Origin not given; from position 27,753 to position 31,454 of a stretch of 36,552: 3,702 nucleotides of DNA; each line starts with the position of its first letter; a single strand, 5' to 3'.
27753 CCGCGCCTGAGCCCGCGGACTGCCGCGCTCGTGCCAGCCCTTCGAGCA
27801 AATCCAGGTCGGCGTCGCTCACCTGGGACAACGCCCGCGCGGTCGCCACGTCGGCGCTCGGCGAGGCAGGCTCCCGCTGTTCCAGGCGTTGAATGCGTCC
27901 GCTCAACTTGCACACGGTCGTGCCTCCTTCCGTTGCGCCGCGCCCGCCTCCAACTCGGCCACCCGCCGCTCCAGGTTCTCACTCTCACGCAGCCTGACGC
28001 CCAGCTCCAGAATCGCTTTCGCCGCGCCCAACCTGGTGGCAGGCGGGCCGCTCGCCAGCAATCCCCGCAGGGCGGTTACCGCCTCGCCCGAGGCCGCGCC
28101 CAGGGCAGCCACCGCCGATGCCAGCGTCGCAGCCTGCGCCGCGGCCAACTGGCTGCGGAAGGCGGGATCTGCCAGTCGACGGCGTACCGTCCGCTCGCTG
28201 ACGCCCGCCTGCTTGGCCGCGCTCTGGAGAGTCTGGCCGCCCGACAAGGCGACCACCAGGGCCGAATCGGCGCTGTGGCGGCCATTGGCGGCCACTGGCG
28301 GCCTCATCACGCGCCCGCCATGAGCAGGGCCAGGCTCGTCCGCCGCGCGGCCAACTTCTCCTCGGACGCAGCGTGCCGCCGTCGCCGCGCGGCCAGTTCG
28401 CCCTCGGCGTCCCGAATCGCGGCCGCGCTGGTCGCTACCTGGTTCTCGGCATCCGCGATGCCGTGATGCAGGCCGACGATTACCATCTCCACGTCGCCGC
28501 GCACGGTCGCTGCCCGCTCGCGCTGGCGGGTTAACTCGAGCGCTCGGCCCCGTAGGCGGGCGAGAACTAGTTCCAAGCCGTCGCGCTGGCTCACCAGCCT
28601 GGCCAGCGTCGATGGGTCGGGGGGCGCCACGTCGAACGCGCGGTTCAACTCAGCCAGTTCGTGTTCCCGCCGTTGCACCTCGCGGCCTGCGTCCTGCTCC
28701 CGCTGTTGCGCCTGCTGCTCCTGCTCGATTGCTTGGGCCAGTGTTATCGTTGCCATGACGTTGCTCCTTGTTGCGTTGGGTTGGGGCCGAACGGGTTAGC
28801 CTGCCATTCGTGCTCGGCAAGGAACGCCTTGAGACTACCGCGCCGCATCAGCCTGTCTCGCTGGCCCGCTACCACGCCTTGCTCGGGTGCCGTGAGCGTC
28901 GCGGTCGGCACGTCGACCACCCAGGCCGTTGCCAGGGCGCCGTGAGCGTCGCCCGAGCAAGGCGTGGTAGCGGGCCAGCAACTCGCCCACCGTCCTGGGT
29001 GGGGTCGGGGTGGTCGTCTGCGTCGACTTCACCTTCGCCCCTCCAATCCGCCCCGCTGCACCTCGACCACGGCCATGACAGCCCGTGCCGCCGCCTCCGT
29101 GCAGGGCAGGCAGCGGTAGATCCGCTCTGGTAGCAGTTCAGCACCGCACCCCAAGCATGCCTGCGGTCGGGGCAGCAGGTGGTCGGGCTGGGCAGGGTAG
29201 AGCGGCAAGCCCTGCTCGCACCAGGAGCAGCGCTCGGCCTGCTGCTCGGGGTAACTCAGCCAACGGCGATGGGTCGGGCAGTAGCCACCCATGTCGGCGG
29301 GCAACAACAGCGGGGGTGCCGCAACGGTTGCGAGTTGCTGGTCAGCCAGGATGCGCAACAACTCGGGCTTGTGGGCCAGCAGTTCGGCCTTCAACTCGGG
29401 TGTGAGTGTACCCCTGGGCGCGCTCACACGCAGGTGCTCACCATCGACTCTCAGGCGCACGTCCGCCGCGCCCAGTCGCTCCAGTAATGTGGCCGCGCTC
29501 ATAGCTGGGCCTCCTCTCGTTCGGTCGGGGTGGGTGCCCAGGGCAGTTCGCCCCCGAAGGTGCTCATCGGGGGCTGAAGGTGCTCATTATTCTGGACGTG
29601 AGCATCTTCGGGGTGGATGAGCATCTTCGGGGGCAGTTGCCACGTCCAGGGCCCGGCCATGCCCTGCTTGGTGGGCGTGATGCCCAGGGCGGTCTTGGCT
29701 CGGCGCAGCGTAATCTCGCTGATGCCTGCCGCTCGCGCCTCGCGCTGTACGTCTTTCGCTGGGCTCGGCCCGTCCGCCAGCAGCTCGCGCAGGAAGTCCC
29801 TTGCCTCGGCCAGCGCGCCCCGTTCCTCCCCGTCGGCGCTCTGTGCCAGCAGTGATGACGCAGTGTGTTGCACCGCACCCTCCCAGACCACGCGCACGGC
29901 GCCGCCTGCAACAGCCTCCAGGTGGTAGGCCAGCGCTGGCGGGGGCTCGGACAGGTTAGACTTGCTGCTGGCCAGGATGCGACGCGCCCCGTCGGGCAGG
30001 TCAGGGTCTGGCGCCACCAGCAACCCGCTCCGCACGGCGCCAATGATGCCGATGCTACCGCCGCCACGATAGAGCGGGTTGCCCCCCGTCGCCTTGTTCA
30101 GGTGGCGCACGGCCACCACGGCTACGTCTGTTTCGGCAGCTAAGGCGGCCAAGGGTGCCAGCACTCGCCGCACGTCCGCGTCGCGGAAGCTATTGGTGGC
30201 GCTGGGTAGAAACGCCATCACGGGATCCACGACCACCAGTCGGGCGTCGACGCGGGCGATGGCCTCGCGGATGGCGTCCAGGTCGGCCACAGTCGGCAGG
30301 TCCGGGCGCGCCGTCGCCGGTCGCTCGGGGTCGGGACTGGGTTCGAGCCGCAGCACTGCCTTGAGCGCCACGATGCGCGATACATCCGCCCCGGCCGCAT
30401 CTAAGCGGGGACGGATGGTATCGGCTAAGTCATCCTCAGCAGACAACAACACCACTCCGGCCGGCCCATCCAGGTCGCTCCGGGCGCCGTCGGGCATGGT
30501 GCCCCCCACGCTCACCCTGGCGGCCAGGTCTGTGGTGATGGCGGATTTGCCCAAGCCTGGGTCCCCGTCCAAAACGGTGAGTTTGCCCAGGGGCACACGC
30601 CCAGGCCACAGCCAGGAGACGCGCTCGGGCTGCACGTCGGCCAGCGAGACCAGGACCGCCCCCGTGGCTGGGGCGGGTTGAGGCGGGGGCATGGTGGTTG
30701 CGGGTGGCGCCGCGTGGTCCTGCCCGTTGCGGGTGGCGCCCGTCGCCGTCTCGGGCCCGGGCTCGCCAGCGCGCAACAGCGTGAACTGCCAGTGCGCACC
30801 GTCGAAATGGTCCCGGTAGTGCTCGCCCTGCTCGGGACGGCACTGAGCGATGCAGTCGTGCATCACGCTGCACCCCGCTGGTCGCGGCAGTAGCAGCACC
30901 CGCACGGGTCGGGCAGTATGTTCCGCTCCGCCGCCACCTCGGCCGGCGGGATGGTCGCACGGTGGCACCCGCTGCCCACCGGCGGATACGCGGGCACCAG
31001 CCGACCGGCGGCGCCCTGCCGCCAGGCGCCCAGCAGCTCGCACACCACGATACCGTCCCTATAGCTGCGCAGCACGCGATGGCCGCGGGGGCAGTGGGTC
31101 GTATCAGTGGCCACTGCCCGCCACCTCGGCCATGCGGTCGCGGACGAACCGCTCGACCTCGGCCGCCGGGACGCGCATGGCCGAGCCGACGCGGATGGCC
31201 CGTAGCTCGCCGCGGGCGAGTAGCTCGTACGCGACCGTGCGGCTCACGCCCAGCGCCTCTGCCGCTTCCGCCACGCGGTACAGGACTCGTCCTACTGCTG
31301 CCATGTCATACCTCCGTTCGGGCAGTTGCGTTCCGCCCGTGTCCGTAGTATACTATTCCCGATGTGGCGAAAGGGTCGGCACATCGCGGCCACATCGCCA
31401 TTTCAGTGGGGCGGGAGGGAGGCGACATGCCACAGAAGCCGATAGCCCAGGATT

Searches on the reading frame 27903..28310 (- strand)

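Call 12: search_protein_families(library=pfam, proteins=[window:27903-28310:-], max_evalue=0.01)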
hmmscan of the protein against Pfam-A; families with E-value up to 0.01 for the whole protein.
window:27903-28310:- (135 aa): 4 families
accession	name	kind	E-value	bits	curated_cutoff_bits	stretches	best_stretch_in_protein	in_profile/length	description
PF13542.12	HTH_Tnp_ISL3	-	0.00014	21.7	27.4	1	17-47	18-48/51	Helix-turn-helix domain of transposase family ISL3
PF10145.14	PhageMin_Tail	-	0.003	17.9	33.2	1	55-112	112-168/201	Phage-related minor tail protein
PF13551.12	HTH_29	-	0.0044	17.5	28.1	0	20-44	6-31/64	Winged helix-turn helix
PF20901.3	Sf6_terminase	-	0.0053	17.3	27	1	18-64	9-57/106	Bacteriophage Sf6, terminase small subunit-like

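Call 48: search_protein_families(library=phrogs, proteins=[window:27903-28310:-], max_evalue=0.01)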
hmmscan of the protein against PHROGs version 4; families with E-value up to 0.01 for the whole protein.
window:27903-28310:- (135 aa): 2 families
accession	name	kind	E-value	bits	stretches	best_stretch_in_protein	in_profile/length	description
phrog_2538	-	head and packaging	1.1e-05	26.5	1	17-103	10-90/129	terminase small subunit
phrog_1482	-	head and packaging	0.0021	18.7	1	16-62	21-69/147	terminase small subunit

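Call 86: search_protein_families(library=padloc, proteins=[window:27903-28310:-], max_evalue=0.01)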
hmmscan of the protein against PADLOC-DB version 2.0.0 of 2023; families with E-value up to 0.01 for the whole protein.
window:27903-28310:- (135 aa): 1 family
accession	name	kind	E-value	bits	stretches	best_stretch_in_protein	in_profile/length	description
PDLC04133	mad1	-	0.0036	15.6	1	27-46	7-26/60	mads_1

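Call 87: search_protein_families(library=ncbifam, proteins=[window:27903-28310:-], max_evalue=0.01)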
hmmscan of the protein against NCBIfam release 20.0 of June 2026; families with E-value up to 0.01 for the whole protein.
window:27903-28310:- (135 aa): 0 families

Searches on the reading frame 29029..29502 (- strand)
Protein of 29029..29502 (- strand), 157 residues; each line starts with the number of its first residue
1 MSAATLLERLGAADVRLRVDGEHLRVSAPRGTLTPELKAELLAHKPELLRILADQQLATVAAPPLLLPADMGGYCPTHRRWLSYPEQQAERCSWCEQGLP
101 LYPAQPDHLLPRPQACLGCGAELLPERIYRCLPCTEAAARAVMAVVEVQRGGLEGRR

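Call 12: search_protein_families(library=pfam, proteins=[window:29029-29502:-], max_evalue=0.01)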
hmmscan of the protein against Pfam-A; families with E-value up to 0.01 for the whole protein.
window:29029-29502:- (157 aa): 1 family
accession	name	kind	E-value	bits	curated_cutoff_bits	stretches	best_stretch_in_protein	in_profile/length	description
PF18563.6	TubC_N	-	6.2e-15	55.5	26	1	5-52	3-50/52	TubC N-terminal docking domain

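Call 48: search_protein_families(library=phrogs, proteins=[window:29029-29502:-], max_evalue=0.01)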
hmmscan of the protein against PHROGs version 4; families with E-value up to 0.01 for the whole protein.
window:29029-29502:- (157 aa): 0 families

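Call 86: search_protein_families(library=padloc, proteins=[window:29029-29502:-], max_evalue=0.01)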
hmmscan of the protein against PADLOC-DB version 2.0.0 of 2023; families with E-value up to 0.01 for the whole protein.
window:29029-29502:- (157 aa): 0 families

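Call 87: search_protein_families(library=ncbifam, proteins=[window:29029-29502:-], max_evalue=0.01)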
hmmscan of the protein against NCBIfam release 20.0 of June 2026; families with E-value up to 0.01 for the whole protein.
window:29029-29502:- (157 aa): 0 families

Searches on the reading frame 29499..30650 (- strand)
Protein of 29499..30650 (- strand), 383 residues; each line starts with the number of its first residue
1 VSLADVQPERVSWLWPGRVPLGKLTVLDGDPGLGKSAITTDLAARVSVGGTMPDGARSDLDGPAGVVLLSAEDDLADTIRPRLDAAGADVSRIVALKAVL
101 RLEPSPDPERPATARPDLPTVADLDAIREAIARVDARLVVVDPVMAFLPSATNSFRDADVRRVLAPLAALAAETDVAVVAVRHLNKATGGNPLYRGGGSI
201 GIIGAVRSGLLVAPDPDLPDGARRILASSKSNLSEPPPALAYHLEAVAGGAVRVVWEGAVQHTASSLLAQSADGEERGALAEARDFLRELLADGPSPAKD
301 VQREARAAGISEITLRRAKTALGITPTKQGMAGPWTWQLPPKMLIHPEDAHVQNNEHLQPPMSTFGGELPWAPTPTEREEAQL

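Call 15: find_homologous_proteins(query=window:29499-30650:-, max_evalue=0.00001)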
Query window:29499-30650:- (383 aa): 6302 proteins with E <= 0.00001 among 8000 candidates; the best 120 are listed.
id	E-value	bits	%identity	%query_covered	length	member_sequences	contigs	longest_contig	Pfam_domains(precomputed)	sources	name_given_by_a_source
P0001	6.0e-242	821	100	100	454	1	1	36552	PF13481.13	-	-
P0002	1.8e-177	609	79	100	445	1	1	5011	PF13481.13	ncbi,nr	ncbi:MAG: AAA family ATPase [Chloroflexi bacterium]|nr:AAA family ATPase [Chloroflexota bacterium]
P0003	2.1e-122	427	59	96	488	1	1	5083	PF13481.13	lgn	-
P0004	1.3e-121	425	58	97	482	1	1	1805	PF13481.13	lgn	-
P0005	1.1e-120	422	60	97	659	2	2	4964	PF09250.17,PF13481.13,PF08708.17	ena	-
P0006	1.7e-120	421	63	89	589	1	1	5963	PF13481.13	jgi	jgi:hypothetical protein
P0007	5.4e-118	413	63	89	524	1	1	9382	PF13481.13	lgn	-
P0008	3.2e-117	410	61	89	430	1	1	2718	PF13481.13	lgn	-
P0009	4.9e-117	410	60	93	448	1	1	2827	PF13481.13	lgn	-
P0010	2.2e-116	408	59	93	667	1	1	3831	PF09250.17,PF13481.13,PF08708.17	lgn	-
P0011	4.7e-116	406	61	89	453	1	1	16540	PF13481.13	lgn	-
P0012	4.8e-116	406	65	85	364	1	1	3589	PF13481.13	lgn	-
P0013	6.2e-116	406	58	96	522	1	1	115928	PF13481.13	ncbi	-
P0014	8.7e-116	406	61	89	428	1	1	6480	PF13481.13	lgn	-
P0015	8.9e-116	406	58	93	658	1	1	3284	PF13481.13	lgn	-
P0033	3.2e-113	397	62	89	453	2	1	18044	PF13481.13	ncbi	-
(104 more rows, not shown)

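Call 16: find_encoding_contigs(protein=P0002, flank=10000, max_places=5)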
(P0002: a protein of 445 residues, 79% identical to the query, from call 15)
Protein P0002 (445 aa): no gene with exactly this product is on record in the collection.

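Call 17: find_encoding_contigs(protein=P0001, flank=10000, max_places=5)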
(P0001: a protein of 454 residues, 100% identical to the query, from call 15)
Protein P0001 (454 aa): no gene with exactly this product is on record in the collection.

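Call 21: find_encoding_contigs(protein=P0007, flank=10000, max_places=3)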
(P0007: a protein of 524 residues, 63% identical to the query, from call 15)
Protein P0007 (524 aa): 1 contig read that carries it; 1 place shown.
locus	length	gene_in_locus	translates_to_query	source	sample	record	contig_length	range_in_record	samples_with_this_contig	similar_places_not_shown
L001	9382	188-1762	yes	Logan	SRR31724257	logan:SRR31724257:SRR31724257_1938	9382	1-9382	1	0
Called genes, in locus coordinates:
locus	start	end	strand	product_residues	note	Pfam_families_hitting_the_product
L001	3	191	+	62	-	?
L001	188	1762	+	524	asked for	PF13481:AAA_25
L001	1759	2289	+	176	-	-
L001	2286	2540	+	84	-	-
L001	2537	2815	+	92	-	-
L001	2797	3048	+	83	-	-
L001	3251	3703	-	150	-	-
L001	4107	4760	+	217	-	-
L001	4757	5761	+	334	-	-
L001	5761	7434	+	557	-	-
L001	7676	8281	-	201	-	PF08808:RES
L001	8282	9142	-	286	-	PF09722:Xre_MbcA_ParS_C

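Call 22: find_encoding_contigs(protein=P0033, flank=10000, max_places=3)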
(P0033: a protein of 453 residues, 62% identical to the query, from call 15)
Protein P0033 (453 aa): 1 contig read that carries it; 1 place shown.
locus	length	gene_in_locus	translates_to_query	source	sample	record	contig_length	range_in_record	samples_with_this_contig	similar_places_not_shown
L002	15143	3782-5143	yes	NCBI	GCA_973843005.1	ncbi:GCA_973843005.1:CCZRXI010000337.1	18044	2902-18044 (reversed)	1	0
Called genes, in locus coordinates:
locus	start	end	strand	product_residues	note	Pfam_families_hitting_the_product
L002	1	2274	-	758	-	?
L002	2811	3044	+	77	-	-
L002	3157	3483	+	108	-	-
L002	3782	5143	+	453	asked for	PF13481:AAA_25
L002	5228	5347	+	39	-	-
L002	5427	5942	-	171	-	-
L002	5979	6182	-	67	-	-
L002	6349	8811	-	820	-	PF00989:PAS, PF08448:PAS_4, PF13188:PAS_8 (faint), PF13426:PAS_9, PF08447:PAS_3, PF00990:GGDEF, PF00563:EAL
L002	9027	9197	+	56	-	-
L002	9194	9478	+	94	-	-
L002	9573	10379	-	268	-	PF20587:DUF6789 (weak)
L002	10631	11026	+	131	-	PF01022:HTH_5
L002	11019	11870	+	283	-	PF01134:GIDA (faint), PF01266:DAO (faint), PF07992:Pyr_redox_2, PF12831:FAD_oxidored (weak), PF13738:Pyr_redox_3 (weak), PF00070:Pyr_redox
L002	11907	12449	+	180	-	PF02852:Pyr_redox_dim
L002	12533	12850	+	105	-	-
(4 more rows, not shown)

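Call 28: find_related_loci(query=P0001, collection=viral_contigs, flank=10000)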
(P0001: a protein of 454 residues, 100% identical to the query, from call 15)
Query P0001 (454 aa) in viral_contigs; peptide patterns used: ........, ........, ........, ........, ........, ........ (x = any residue, [..] = any of these).
24 stretches matched a pattern; 7 encode a relative of the query (tblastn E <= 1e-3); 7 distinct loci.
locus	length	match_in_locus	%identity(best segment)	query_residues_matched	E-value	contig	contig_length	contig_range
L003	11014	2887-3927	43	57-411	1e-66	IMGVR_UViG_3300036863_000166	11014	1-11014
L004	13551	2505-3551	42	53-411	2e-65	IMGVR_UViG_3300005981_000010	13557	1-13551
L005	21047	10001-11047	44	60-419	1e-65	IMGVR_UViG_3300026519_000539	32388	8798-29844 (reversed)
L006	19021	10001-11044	33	59-406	2e-44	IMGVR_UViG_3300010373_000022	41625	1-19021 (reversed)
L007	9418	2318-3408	39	31-411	4e-56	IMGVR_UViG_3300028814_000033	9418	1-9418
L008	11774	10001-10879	35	76-369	5e-33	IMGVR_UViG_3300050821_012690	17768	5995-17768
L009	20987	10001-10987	43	69-411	2e-63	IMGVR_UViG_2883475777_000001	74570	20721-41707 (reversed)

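Call 29: find_related_loci(query=P0001, collection=metagenome_contigs, flank=10000)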
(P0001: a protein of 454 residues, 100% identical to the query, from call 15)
Query P0001 (454 aa) in metagenome_contigs; peptide patterns used: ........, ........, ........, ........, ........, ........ (x = any residue, [..] = any of these).
307 stretches matched a pattern; 171 encode a relative of the query (tblastn E <= 1e-3); the best 80 are kept; 80 distinct loci.
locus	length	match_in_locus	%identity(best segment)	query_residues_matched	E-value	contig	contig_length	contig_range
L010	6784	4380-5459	61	67-431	7e-121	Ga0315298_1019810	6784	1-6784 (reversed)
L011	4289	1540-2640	60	67-429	2e-106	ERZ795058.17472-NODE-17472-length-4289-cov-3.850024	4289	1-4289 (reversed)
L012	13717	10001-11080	57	55-436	9e-100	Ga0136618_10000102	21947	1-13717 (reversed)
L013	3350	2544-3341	62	70-346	2e-100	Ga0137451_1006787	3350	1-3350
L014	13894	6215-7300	52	72-429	1e-96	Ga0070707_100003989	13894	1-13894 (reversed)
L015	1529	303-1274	56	72-413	3e-103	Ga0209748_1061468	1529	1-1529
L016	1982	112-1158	54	72-448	5e-101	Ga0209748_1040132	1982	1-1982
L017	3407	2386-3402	54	72-436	2e-94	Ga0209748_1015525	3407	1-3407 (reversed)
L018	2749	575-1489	58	65-381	9e-96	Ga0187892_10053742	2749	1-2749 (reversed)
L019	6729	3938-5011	51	37-411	2e-92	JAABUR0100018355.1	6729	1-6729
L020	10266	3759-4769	54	72-412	5e-91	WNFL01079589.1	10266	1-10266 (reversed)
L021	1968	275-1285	51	64-410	8e-96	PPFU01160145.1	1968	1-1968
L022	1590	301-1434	50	42-431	2e-96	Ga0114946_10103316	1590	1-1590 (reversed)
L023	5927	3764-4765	52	57-411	3e-88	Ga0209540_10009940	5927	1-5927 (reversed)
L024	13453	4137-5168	49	67-419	1e-86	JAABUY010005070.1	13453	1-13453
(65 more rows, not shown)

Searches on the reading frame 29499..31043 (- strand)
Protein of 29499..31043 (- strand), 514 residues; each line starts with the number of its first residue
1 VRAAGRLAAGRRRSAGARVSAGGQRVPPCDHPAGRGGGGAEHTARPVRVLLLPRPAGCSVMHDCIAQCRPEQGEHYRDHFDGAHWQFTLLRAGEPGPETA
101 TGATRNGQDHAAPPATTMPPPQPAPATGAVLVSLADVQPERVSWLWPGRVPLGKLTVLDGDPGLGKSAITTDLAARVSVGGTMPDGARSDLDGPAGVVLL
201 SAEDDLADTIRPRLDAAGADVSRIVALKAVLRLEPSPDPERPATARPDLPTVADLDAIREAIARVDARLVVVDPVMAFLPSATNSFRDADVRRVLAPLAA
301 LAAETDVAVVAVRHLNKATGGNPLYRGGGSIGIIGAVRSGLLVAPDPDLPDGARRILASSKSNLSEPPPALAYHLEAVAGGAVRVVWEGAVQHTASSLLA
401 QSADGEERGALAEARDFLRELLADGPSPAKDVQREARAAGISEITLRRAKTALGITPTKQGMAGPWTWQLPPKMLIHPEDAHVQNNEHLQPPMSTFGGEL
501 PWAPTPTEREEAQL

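Call 12: search_protein_families(library=pfam, proteins=[window:29499-31043:-], max_evalue=0.01)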
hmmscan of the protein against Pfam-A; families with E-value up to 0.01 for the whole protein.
window:29499-31043:- (514 aa): 3 families
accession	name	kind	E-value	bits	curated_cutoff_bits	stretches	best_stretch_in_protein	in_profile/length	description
PF13481.12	AAA_25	-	4.7e-34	118.2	27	1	128-319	8-194/195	AAA domain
PF03796.21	DnaB_C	-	0.0024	17.7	27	0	258-319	121-182/255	DnaB-like helicase C terminal domain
PF06745.19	ATPase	-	0.0072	16.2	26.6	0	148-296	14-149/231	KaiC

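Call 48: search_protein_families(library=phrogs, proteins=[window:29499-30863:-], max_evalue=0.01)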
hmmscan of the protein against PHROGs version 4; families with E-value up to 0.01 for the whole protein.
window:29499-30863:- (454 aa): 11 families
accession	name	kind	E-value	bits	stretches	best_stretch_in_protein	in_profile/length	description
phrog_10729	-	DNA, RNA and nucleotide metabolism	3.5e-15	56.3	1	77-399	383-701/722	DNA polymerase/primase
phrog_906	-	DNA, RNA and nucleotide metabolism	1.5e-14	54.8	1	73-286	509-699/872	DNA polymerase/primase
phrog_239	-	DNA, RNA and nucleotide metabolism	1.3e-10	41.8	1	76-267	342-529/801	DNA primase/helicase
phrog_3123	-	unknown function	1.3e-10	41.6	1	80-259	328-509/583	-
phrog_296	-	integration and excision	3.8e-07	30.2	1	338-414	541-616/626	DNA transposition protein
phrog_243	-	DNA, RNA and nucleotide metabolism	0.00011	22.3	1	93-260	35-196/273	DnaB-like replicative helicase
phrog_25488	-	unknown function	0.00017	22.3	1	353-401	136-184/197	-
phrog_25693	-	unknown function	0.00018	21.2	1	83-278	40-233/405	-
phrog_19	-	DNA, RNA and nucleotide metabolism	0.00045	20.2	1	88-261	348-511/621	DnaB-like replicative helicase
phrog_10342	-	DNA, RNA and nucleotide metabolism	0.0028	18.8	1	357-421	10-76/130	DNA binding protein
phrog_26214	-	unknown function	0.0095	15.6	0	87-123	49-85/420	-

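Call 86: search_protein_families(library=padloc, proteins=[window:29499-30863:-], max_evalue=0.01)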
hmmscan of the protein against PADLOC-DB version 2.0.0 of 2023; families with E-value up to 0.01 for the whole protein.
window:29499-30863:- (454 aa): 0 families

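Call 87: search_protein_families(library=ncbifam, proteins=[window:29499-30863:-], max_evalue=0.01)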
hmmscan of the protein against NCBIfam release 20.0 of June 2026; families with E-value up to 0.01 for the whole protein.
window:29499-30863:- (454 aa): 3 families
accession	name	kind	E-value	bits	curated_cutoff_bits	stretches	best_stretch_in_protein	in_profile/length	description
TIGR00416.1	sms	equivalog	0.0037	16.1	403.05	0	145-258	117-224/454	DNA repair protein RadA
TIGR03600.1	phage_DnaB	exception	0.0084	15.1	498.65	0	208-258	307-356/421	phage replicative helicase, DnaB family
NF041728.1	BPSL0761_fam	subfamily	0.0095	15.9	35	0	348-377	8-36/55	BPSL0761 family protein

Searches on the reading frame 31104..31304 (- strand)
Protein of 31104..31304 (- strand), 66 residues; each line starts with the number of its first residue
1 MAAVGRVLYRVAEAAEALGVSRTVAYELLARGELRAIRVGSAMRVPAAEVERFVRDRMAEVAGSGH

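Call 12: search_protein_families(library=pfam, proteins=[window:31104-31304:-], max_evalue=0.01)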
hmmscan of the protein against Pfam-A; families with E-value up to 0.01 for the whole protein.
window:31104-31304:- (66 aa): 2 families
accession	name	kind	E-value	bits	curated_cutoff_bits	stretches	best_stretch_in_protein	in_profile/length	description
PF12728.13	HTH_17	-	2.1e-13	50.7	27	1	8-57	1-50/51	Helix-turn-helix domain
PF21531.3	Rv2175c_wHTH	-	0.00011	22.5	27.1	1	8-48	15-55/57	DNA-binding protein Rv2175c, wHTH domain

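Call 14: find_encoding_contigs(protein=window:31104-31304:-, flank=10000, max_places=10)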
Protein window:31104-31304:- (66 aa): no gene with exactly this product is on record in the collection.

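Call 48: search_protein_families(library=phrogs, proteins=[window:31104-31304:-], max_evalue=0.01)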
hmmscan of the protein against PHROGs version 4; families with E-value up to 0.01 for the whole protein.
window:31104-31304:- (66 aa): 4 families
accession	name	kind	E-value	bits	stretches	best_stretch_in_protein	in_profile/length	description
phrog_66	-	integration and excision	9.7e-10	39.7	1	2-61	87-147/412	excisionase and transcriptional regulator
phrog_32619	-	unknown function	0.0022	19.3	1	12-50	17-57/104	-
phrog_6401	-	DNA, RNA and nucleotide metabolism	0.003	18.4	1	8-60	9-62/64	DNA binding protein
phrog_33310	-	unknown function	0.0042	18.1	1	8-56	107-154/157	-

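Call 86: search_protein_families(library=padloc, proteins=[window:31104-31304:-], max_evalue=0.01)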
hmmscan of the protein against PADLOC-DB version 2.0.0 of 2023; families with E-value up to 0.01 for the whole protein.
window:31104-31304:- (66 aa): 1 family
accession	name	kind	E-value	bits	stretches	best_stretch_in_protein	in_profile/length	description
PDLC04133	mad1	-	2.3e-07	29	1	8-57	5-54/60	mads_1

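Call 87: search_protein_families(library=ncbifam, proteins=[window:31104-31304:-], max_evalue=0.01)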
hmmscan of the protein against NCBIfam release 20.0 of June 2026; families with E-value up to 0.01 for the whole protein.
window:31104-31304:- (66 aa): 2 families
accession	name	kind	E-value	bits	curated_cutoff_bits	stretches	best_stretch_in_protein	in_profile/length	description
TIGR01764.1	excise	domain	4.8e-14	52.4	28.8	1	9-55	2-48/49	excisionase family DNA-binding protein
NF040990.2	MamR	equivalog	0.0019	18.4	100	1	8-45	43-80/91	magnetosome protein MamR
